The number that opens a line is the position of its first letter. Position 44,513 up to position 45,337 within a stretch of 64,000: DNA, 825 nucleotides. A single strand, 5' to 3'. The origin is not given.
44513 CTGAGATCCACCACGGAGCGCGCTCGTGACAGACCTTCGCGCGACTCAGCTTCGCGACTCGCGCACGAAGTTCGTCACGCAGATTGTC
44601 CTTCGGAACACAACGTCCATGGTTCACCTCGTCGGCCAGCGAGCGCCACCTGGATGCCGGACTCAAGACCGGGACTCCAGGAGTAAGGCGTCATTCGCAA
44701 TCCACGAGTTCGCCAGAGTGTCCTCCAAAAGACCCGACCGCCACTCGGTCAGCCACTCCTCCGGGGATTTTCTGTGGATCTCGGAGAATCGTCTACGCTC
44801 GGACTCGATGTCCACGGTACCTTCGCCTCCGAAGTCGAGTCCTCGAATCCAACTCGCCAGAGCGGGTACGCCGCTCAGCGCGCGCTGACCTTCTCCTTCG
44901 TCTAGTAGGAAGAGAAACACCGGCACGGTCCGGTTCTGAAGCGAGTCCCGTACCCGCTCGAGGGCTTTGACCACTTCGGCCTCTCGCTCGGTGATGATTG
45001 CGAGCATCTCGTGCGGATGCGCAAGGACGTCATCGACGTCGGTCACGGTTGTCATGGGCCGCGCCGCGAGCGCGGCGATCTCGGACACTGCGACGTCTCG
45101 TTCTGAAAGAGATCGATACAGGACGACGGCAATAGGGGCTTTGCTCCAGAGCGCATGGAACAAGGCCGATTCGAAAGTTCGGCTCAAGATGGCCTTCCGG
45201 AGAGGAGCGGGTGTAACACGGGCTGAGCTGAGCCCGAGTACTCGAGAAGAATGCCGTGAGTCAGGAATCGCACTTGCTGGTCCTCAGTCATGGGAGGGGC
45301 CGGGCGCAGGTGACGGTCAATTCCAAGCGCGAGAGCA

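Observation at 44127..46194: Three-gene operon: minimal NB-ARC/STAND-like NTPase plus two small unknown proteins (candidate novel split STAND-type conflict/signalling system)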

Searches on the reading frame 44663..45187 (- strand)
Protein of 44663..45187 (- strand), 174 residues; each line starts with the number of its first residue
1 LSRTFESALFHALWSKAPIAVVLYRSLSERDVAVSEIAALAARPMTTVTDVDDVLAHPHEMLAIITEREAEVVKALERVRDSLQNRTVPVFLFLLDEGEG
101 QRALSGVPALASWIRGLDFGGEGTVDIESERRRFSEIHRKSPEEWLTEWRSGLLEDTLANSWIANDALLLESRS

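Call 3: search_protein_families(library=pfam, proteins=[window:44663-45187:-], max_evalue=1)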
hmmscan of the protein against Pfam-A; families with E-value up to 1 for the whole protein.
window:44663-45187:- (174 aa): 1 family
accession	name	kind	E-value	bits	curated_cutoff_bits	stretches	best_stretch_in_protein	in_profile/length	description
PF12515.13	CaATP_NAI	-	0.1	12.6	25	1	132-151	3-22/45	Ca2+-ATPase N terminal autoinhibitory domain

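Call 4: search_protein_families(library=padloc, proteins=[window:44663-45187:-], max_evalue=1)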
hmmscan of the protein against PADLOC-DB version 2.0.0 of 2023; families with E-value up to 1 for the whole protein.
window:44663-45187:- (174 aa): 0 families

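Call 57: search_protein_families(library=ncbifam, proteins=[window:44663-45187:-], max_evalue=1)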
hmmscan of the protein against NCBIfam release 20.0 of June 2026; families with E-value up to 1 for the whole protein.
window:44663-45187:- (174 aa): 0 families

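Call 58: search_protein_families(library=phrogs, proteins=[window:44663-45187:-], max_evalue=1)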
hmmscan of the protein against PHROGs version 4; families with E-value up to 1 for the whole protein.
window:44663-45187:- (174 aa): 2 families
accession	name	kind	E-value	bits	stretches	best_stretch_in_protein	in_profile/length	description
phrog_13253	-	unknown function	0.073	13.6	1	44-85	93-133/159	-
phrog_38549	-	unknown function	0.18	13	0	105-130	28-51/53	-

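Call 60: search_solved_structures(query=A3, max_evalue=10)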
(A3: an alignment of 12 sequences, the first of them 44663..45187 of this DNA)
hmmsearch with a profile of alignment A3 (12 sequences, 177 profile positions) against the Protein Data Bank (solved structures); distinct sequences matched with E-value up to 10: 5.
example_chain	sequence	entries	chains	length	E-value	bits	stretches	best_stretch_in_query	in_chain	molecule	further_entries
3zj1_A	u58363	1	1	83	0.3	13.8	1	63-92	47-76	NUCLEAR POLYADENYLATED RNA-BINDING PROTEIN NAB2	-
1wpk_A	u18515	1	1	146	0.46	13.2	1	136-161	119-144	ADA regulatory protein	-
7pcc_A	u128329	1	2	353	1.3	11.7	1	41-78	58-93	Ketol-acid reductoisomerase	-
7pce_A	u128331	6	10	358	1.3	11.7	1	41-78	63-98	Ketol-acid reductoisomerase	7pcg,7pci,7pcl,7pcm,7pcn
7pco_A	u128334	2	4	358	1.3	11.7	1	41-78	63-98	Ketol-acid reductoisomerase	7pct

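Call 78: search_protein_families(library=pfam, alignment_id=A6, max_evalue=5)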
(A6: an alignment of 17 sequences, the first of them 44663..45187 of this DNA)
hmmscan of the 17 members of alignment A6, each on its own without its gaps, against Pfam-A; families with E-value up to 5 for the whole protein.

A. member 1, window:44663-45187:- (174 aa): 1 family
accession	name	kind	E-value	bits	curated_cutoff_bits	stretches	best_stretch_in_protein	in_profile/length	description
PF12515.13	CaATP_NAI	-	0.1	12.6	25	1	132-151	3-22/45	Ca2+-ATPase N terminal autoinhibitory domain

B. families by the number of members that match (of 17 scanned): 7 families
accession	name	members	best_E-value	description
PF25089.1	DUF7804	2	0.0029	Domain of unknown function (DUF7804)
PF12833.13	HTH_18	2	0.07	Helix-turn-helix domain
PF05195.22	AMP_N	1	0.011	Aminopeptidase P, N-terminal domain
PF23494.1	bPH_10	1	0.038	YqeB-like bacterial PH domain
PF00165.29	HTH_AraC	1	0.057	Bacterial regulatory helix-turn-helix proteins, AraC family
PF12515.13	CaATP_NAI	1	0.1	Ca2+-ATPase N terminal autoinhibitory domain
PF20749.2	DUF6833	1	0.17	Domain of unknown function (DUF6833)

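Call 110: list_cluster_members(proteins=[window:44666-45187:-, window:44666-45163:-, window:44666-45088:-, window:44666-45055:-, window:44130-44666:-, window:44130-44627:-])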
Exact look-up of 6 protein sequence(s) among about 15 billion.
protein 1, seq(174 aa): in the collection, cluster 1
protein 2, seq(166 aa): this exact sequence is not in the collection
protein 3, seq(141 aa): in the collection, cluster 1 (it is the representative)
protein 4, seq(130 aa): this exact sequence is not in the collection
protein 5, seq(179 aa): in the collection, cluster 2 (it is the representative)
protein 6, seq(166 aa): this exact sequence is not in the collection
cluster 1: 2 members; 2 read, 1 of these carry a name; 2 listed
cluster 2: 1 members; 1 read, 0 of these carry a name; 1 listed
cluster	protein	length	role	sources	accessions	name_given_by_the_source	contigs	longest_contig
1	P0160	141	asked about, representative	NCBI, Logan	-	-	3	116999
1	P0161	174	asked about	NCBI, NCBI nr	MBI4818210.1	MAG: hypothetical protein HY791_18245 [Deltaproteobacteria bacterium] | hypothetical protein [Deltaproteobacteria bacterium]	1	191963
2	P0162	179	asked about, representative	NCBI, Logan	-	-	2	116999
